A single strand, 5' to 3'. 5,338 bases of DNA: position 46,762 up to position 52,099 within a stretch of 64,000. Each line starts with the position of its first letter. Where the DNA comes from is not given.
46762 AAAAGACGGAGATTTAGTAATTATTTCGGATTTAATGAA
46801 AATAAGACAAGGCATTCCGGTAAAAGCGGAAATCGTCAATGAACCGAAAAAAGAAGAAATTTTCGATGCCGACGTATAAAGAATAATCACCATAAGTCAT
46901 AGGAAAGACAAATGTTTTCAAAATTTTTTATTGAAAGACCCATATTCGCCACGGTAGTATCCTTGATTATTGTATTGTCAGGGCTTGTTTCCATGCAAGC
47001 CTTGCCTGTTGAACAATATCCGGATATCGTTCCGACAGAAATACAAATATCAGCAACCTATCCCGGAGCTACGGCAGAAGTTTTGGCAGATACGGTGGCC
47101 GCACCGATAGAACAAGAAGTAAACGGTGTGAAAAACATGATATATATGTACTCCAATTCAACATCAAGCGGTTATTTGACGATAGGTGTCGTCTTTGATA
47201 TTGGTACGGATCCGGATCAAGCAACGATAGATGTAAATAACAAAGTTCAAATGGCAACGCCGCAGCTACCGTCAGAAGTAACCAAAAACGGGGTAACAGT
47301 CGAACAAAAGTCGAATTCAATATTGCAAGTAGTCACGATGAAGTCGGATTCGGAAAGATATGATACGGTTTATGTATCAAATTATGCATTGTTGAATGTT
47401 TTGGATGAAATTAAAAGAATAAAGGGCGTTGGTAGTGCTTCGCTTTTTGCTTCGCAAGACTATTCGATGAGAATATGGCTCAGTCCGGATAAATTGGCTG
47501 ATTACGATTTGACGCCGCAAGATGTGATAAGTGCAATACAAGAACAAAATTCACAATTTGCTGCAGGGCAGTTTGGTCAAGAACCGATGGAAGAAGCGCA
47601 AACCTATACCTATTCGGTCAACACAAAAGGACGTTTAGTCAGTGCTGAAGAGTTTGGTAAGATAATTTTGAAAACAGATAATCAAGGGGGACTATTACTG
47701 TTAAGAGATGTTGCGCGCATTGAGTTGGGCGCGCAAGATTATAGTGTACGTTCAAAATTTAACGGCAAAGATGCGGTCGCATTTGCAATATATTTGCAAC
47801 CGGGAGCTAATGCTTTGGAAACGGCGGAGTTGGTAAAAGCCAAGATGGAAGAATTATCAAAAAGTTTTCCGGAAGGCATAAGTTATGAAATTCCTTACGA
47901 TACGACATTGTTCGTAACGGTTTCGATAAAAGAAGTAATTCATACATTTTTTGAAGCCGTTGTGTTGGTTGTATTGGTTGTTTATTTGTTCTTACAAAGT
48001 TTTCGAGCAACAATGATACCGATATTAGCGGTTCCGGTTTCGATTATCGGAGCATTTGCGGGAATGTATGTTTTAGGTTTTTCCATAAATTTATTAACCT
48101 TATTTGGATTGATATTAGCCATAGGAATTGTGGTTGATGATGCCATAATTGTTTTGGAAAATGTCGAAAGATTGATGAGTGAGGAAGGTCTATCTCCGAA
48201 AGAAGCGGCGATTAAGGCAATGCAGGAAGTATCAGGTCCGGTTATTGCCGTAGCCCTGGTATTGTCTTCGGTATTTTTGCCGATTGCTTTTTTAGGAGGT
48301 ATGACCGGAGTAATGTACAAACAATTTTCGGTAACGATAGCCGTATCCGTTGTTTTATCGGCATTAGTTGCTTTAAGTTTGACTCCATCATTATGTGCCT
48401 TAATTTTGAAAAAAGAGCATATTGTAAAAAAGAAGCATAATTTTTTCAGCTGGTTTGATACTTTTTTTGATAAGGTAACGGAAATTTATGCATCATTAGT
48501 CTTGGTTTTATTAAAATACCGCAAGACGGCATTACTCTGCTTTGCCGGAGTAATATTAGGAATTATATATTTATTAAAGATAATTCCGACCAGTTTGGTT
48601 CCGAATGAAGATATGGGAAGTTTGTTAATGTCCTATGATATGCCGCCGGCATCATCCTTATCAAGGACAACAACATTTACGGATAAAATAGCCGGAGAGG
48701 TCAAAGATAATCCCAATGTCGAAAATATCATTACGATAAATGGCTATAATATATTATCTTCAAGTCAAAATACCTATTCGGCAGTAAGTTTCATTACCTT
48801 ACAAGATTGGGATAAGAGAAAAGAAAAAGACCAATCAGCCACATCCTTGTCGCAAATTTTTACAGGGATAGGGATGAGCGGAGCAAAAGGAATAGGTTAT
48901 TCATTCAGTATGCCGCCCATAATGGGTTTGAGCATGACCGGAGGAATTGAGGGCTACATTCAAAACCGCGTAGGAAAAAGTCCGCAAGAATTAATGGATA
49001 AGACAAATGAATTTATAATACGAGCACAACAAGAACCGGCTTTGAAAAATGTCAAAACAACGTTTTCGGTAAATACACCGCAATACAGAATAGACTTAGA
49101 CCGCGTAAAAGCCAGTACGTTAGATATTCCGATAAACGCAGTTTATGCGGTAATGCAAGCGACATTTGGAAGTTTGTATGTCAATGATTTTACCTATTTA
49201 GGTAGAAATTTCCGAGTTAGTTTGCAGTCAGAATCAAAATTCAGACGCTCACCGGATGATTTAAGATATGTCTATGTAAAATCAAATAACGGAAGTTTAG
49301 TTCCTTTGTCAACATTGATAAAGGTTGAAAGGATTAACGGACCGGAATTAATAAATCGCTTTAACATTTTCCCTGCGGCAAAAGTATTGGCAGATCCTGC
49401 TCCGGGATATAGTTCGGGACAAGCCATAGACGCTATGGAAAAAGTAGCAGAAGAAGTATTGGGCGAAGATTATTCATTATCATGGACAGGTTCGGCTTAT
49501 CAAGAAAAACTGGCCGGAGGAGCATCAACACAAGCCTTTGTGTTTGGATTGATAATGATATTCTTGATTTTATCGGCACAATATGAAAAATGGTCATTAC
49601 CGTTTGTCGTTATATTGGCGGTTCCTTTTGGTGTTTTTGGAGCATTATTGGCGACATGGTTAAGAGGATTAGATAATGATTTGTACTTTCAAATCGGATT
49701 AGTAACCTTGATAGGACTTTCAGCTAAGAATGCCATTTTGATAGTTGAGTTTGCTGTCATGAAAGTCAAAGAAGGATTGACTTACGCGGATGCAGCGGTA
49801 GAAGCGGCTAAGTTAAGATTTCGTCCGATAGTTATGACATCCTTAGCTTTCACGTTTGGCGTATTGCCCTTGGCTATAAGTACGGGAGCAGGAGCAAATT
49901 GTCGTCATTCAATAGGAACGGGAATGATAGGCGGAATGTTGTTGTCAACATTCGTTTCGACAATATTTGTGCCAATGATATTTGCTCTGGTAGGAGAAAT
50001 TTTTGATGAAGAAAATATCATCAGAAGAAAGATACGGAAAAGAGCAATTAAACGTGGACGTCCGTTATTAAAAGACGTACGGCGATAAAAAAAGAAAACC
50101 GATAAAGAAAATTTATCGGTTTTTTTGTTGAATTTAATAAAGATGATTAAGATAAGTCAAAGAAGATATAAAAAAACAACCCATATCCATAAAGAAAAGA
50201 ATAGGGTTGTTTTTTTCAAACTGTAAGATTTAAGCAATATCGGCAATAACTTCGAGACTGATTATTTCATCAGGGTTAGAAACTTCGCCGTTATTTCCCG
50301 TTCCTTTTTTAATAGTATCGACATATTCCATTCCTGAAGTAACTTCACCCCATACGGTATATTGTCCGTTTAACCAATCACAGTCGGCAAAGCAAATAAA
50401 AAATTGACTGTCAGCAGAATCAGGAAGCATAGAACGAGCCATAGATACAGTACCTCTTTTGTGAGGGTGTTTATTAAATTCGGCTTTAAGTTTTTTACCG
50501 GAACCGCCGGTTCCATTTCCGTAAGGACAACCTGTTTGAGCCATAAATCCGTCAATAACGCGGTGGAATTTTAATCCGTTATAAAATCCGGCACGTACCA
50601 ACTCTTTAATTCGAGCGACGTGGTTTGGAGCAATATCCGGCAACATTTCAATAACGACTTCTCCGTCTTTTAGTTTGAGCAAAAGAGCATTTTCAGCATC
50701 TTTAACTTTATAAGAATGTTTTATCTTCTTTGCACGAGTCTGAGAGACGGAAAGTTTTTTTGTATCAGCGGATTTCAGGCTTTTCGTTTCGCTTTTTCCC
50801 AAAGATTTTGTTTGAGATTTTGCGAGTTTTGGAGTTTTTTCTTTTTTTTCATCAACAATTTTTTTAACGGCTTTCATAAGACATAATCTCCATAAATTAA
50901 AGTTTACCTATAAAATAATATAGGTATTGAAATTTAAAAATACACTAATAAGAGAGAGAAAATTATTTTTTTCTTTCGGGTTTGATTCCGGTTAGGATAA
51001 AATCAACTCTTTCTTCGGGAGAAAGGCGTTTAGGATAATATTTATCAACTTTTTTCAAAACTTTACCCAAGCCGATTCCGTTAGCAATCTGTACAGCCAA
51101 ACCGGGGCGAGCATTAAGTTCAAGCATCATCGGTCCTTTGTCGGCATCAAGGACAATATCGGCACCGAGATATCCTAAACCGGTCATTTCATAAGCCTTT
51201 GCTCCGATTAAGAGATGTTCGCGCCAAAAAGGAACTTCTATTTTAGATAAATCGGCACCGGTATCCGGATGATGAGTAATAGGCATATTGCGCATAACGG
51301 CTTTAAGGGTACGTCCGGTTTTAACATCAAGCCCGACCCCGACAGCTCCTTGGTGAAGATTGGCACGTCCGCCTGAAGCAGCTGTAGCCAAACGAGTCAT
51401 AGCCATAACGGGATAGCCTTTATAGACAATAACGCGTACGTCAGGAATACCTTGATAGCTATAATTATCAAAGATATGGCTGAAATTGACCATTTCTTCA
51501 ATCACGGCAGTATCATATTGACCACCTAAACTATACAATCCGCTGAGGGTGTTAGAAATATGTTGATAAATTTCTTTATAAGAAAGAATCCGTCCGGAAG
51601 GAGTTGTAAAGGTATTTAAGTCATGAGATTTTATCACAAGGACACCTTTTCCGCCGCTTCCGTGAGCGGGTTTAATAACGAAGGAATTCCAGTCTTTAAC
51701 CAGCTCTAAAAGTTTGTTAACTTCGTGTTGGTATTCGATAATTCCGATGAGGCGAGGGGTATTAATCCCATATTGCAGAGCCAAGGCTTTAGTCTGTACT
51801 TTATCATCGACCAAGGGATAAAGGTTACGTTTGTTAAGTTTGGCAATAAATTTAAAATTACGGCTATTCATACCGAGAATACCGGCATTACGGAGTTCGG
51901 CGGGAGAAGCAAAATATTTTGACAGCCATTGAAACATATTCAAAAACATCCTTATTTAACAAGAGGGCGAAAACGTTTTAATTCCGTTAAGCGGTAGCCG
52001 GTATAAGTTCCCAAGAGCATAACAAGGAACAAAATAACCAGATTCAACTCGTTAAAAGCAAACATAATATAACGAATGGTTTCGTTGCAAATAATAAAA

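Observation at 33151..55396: Dispersed family of self-contained promoter/leader/ORF/terminator cassettes lacking Shine-Dalgarno sites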

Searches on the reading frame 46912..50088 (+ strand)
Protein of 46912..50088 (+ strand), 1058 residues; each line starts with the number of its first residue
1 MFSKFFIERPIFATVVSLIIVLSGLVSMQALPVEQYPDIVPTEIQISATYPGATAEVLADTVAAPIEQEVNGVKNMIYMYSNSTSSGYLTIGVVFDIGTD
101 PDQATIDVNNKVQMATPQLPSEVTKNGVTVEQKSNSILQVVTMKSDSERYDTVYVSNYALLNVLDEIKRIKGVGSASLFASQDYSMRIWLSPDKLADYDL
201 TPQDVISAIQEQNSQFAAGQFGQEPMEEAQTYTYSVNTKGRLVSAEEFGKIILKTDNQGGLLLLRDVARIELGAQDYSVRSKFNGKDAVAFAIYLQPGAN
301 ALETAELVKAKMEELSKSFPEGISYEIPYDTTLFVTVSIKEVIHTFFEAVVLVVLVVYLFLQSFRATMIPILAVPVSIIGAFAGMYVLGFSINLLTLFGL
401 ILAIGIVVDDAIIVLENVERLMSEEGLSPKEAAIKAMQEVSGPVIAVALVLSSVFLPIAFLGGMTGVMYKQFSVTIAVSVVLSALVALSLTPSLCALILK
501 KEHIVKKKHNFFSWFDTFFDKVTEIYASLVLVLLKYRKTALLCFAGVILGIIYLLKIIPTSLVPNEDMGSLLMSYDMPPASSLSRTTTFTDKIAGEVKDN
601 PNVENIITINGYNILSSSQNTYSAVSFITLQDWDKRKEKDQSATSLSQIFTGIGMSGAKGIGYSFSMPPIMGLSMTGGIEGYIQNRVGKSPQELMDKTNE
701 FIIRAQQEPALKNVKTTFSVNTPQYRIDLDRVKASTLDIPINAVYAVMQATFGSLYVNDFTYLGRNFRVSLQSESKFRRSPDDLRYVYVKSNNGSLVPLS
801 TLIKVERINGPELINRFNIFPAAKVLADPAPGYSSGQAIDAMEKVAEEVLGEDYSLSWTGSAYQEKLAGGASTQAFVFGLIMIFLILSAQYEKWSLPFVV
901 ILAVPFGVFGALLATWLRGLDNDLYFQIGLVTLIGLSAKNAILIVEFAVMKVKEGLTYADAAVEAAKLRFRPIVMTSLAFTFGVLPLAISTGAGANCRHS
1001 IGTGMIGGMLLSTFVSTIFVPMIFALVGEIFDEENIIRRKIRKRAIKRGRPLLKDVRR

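Call 22: search_protein_families(library=pfam, proteins=[window:46912-50088:+], max_evalue=0.001)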
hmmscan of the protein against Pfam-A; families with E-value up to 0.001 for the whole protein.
window:46912-50088:+ (1058 aa): 4 families
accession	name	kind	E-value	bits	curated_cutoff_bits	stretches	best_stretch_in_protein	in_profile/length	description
PF00873.25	ACR_tran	-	0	1112.4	28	1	2-1027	1-1020/1021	AcrB/AcrD/AcrF family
PF03176.21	MMPL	-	2.6e-17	63.2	20.5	2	345-508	148-311/333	MMPL family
PF02355.23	SecD_SecF_C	-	2.3e-08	34.1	20.5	1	859-1020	21-178/189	Protein export membrane protein SecD/SecF, C-terminal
PF11536.14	DUF3226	-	0.00045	20.5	27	0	57-134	33-104/208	Protein of unknown function (DUF3226)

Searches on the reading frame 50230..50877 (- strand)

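Call 22: search_protein_families(library=pfam, proteins=[window:50230-50877:-], max_evalue=0.001)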
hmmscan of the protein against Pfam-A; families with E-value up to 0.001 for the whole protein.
window:50230-50877:- (215 aa): 1 family
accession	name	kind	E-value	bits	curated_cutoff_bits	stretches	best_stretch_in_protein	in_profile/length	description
PF00160.26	Pro_isomerase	-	1.5e-42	146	21.7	1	68-210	5-159/159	Cyclophilin type peptidyl-prolyl cis-trans isomerase/CLD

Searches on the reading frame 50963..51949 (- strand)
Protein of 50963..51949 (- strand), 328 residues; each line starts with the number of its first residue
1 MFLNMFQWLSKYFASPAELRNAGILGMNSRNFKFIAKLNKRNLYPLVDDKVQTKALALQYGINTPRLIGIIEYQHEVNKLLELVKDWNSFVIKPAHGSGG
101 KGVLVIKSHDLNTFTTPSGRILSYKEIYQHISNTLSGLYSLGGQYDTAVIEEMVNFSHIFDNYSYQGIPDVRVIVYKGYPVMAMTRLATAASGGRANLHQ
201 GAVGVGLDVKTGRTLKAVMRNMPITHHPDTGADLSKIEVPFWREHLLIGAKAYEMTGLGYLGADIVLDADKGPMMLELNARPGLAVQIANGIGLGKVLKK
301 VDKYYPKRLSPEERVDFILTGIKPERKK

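Call 22: search_protein_families(library=pfam, proteins=[window:50963-51949:-], max_evalue=0.001)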
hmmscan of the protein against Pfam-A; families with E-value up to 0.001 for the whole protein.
window:50963-51949:- (328 aa): 5 families
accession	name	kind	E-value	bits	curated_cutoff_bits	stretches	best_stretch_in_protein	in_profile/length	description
PF14397.11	ATPgrasp_ST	-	4.5e-88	295.5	31.4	1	30-303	2-278/278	Sugar-transfer associated ATP-grasp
PF08443.16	RimK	-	9.6e-12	45.3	21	1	48-209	2-127/188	RimK-like ATP-grasp domain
PF14398.11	ATPgrasp_YheCD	-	3.6e-08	33.4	26.8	1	76-116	37-77/255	YheC/D like ATP-grasp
PF02955.21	GSH-S_ATP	-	3.2e-07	30.4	23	0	76-113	20-57/175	Prokaryotic glutathione synthetase, ATP-grasp domain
PF02655.19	ATP-grasp_3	-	4.6e-06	27.2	23.2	0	48-115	2-59/160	ATP-grasp domain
